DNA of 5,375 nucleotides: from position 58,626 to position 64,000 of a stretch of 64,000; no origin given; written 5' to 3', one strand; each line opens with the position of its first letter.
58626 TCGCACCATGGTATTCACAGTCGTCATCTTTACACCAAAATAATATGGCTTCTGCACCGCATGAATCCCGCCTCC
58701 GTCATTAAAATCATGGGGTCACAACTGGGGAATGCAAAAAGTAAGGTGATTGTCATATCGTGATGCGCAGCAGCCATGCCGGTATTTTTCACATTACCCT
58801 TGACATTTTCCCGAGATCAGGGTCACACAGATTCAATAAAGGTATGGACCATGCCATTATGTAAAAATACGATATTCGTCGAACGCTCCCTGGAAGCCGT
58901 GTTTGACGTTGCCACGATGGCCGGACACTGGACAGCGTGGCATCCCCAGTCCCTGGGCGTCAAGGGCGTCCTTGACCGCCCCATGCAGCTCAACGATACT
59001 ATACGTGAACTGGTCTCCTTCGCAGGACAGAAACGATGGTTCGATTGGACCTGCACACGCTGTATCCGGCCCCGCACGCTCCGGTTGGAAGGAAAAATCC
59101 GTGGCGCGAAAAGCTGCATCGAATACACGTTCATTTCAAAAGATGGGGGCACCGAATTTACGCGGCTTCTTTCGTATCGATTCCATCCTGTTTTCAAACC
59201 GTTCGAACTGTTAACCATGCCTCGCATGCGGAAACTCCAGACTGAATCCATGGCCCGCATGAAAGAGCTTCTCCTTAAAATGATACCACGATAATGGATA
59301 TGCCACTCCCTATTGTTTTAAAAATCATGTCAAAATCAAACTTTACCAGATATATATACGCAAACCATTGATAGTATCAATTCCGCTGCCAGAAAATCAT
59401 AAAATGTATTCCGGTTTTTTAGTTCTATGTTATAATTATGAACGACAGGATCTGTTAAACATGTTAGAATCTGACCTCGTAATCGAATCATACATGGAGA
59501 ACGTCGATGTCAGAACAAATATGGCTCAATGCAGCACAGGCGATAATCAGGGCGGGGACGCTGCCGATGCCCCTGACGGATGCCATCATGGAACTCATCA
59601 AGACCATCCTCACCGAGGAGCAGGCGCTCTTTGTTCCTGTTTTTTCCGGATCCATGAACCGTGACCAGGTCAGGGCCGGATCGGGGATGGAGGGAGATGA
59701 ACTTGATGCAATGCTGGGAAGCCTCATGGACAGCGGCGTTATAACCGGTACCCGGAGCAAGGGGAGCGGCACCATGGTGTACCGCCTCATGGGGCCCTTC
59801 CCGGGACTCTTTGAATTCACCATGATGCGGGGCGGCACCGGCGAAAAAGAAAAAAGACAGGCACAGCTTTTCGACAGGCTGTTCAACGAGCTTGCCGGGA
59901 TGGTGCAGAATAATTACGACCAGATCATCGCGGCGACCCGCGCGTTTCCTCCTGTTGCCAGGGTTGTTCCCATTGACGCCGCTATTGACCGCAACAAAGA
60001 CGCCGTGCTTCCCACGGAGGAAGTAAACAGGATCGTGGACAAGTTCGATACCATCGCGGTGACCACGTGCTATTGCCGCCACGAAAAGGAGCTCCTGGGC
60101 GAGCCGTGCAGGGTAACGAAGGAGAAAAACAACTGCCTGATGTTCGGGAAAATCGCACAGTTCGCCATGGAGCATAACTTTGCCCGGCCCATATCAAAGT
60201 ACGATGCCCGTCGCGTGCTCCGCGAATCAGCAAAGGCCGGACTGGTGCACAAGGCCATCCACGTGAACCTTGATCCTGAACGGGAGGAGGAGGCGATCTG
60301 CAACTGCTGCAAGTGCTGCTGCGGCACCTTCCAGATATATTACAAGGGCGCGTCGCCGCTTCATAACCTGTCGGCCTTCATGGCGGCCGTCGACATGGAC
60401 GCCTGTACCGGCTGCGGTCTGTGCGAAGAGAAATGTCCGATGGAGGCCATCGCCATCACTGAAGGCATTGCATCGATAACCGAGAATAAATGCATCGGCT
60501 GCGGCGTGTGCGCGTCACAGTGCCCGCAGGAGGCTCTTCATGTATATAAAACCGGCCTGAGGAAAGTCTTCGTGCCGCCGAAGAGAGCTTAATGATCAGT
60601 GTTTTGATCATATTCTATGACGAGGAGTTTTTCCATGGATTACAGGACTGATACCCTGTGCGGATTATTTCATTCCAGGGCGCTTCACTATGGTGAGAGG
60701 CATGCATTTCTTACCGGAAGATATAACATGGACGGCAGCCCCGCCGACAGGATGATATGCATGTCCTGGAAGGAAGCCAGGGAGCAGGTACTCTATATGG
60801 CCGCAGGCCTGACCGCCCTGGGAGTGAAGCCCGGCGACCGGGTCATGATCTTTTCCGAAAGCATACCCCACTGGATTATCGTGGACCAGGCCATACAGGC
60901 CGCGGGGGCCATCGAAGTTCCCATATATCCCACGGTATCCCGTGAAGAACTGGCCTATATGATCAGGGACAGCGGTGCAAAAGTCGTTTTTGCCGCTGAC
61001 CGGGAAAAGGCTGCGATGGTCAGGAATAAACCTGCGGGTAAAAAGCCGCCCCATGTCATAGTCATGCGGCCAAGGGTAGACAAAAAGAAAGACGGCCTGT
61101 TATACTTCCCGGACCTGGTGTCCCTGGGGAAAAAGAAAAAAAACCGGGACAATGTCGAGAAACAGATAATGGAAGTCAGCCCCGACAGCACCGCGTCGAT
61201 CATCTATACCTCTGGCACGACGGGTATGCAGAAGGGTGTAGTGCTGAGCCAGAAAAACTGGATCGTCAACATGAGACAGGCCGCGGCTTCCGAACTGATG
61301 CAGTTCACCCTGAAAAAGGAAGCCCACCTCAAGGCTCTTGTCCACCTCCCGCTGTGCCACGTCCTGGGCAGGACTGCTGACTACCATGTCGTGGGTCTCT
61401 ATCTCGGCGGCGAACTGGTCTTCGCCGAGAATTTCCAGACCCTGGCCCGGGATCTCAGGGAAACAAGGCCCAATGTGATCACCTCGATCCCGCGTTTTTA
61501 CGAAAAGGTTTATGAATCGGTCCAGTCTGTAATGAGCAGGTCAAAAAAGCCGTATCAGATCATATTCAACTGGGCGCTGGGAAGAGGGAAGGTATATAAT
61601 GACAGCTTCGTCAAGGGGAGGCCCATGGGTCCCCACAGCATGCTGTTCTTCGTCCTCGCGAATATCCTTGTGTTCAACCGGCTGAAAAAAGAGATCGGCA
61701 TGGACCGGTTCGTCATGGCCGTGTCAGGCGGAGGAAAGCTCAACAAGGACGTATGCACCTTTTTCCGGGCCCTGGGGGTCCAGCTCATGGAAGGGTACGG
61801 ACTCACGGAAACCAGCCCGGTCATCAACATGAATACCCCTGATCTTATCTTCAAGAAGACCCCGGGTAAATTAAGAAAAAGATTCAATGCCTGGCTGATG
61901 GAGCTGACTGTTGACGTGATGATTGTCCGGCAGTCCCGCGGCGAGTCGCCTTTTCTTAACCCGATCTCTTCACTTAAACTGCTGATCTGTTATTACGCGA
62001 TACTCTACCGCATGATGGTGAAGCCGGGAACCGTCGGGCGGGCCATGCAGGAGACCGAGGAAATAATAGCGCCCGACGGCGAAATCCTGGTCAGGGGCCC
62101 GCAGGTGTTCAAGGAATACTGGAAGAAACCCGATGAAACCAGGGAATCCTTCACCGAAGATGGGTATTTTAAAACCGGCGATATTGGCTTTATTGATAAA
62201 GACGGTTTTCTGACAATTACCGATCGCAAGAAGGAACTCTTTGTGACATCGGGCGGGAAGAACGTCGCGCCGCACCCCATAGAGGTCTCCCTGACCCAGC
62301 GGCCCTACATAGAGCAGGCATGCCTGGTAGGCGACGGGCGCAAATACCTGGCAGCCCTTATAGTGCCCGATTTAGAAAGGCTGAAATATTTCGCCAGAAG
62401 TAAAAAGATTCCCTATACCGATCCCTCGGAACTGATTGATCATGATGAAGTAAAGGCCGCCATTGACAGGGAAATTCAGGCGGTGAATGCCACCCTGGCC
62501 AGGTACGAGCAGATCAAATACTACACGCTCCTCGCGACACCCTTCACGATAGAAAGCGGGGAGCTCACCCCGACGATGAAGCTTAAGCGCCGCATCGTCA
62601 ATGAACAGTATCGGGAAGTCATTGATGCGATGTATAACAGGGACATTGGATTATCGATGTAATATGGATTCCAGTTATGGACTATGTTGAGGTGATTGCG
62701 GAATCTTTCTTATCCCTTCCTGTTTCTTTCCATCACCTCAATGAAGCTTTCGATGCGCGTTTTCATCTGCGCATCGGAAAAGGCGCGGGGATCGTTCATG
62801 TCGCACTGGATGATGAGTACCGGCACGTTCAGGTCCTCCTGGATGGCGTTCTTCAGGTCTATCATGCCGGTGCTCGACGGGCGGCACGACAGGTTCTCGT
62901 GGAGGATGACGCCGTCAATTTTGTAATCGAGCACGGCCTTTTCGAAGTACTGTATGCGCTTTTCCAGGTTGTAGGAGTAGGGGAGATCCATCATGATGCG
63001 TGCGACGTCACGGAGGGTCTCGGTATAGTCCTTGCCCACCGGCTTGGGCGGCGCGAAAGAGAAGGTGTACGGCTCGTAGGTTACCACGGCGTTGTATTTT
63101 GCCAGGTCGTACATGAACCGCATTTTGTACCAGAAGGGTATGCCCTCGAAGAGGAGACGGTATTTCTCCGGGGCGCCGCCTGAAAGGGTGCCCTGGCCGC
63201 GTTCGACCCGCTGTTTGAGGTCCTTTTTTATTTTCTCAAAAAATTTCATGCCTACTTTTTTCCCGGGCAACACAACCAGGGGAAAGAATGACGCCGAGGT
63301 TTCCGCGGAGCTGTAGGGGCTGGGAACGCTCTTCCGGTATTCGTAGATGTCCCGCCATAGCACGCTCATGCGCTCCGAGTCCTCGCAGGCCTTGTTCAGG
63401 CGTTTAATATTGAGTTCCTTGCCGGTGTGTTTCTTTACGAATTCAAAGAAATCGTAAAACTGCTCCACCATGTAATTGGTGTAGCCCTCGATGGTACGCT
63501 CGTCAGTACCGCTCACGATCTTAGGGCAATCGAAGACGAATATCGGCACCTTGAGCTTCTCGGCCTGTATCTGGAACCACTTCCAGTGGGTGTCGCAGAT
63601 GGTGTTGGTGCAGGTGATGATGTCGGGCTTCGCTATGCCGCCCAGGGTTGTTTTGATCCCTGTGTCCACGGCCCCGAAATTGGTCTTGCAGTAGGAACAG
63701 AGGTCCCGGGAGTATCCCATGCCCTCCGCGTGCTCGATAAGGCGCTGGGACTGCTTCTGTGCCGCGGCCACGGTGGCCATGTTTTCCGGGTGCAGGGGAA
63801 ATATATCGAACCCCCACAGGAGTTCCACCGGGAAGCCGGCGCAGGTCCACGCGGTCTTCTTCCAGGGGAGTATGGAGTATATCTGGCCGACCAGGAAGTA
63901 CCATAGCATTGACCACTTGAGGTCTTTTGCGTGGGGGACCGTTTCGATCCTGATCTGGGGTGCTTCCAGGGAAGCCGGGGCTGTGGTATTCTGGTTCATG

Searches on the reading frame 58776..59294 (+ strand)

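Call 69: search_protein_families(library=pfam, proteins=[window:58776-59294:+], max_evalue=0.00001)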
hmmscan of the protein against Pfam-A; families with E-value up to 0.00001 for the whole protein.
window:58776-59294:+ (172 aa): 1 family
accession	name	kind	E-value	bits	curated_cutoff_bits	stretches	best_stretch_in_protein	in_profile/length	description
PF10604.15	Polyketide_cyc2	-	7.8e-12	46.1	27.4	1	31-165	6-140/142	Polyketide cyclase / dehydrase and lipid transport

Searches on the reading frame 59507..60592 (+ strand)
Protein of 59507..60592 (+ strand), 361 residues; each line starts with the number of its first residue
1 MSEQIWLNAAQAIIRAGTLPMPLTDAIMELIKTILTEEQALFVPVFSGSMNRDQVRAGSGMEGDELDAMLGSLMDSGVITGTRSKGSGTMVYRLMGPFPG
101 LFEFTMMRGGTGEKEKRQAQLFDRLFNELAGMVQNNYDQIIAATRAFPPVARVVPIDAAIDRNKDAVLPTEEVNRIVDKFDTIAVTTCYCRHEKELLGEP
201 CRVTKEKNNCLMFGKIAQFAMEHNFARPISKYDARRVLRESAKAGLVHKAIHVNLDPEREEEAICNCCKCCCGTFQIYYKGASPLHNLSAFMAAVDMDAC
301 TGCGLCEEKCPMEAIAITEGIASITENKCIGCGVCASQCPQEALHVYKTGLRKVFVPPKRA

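Call 69: search_protein_families(library=pfam, proteins=[window:59507-60592:+], max_evalue=0.00001)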
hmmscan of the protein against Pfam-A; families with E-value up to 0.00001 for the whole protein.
window:59507-60592:+ (361 aa): 7 families
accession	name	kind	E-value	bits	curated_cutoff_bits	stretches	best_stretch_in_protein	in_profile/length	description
PF00037.32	Fer4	-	6.8e-15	54.6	21.1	2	295-315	3-23/24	4Fe-4S binding domain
PF14697.11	Fer4_21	-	1.3e-09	38.5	35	1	293-344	1-57/59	4Fe-4S dicluster domain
PF12837.12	Fer4_6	-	5.5e-09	36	25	1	293-315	2-24/24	4Fe-4S binding domain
PF12838.12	Fer4_7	-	2.4e-08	34.7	27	1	300-343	2-52/52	4Fe-4S dicluster domain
PF13237.11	Fer4_10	-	3.3e-08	33.8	25.5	1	295-340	4-53/53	4Fe-4S dicluster domain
PF13187.11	Fer4_9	-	1.1e-07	32.2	27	1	299-343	1-51/52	4Fe-4S dicluster domain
PF12797.12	Fer4_2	-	3.2e-06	27.2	24.5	0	294-311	4-21/22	4Fe-4S binding domain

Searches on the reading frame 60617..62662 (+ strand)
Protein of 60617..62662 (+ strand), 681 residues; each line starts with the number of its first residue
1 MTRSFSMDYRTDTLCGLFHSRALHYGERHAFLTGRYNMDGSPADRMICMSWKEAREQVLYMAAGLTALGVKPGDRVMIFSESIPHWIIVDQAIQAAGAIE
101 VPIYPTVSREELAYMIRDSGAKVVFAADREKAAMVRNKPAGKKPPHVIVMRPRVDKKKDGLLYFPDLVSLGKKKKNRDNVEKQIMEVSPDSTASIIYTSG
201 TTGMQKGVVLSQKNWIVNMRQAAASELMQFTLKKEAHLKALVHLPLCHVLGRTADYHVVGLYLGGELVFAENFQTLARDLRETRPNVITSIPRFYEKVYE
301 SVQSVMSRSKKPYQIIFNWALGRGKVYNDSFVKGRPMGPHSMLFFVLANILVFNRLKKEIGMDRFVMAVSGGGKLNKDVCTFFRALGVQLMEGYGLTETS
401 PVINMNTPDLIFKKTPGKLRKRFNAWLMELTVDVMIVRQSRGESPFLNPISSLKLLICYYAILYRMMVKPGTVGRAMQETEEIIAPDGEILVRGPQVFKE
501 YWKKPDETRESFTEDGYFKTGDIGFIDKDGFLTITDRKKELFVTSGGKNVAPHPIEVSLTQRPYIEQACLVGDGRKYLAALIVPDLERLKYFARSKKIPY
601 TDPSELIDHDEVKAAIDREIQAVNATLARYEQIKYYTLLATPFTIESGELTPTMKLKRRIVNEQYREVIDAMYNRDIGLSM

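Call 69: search_protein_families(library=pfam, proteins=[window:60617-62662:+], max_evalue=0.00001)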
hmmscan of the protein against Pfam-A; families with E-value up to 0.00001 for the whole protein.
window:60617-62662:+ (681 aa): 2 families
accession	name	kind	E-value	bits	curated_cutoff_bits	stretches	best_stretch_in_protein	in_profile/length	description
PF00501.34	AMP-binding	-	6.3e-66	223.2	29.9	1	48-408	21-333/384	AMP-binding enzyme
PF23562.2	AMP-binding_C_3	-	1.8e-13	51.4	20.8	1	542-675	4-122/124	AMP-binding enzyme C-terminal domain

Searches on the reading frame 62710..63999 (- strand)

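Call 69: search_protein_families(library=pfam, proteins=[window:62710-63999:-], max_evalue=0.00001)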
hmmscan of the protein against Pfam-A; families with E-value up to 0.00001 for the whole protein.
window:62710-63999:- (429 aa): 1 family
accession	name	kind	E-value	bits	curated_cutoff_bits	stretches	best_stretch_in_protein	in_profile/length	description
PF06050.19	HGD-D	-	3.9e-73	247.4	28.4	1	53-423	1-342/342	2-hydroxyglutaryl-CoA dehydratase, D-component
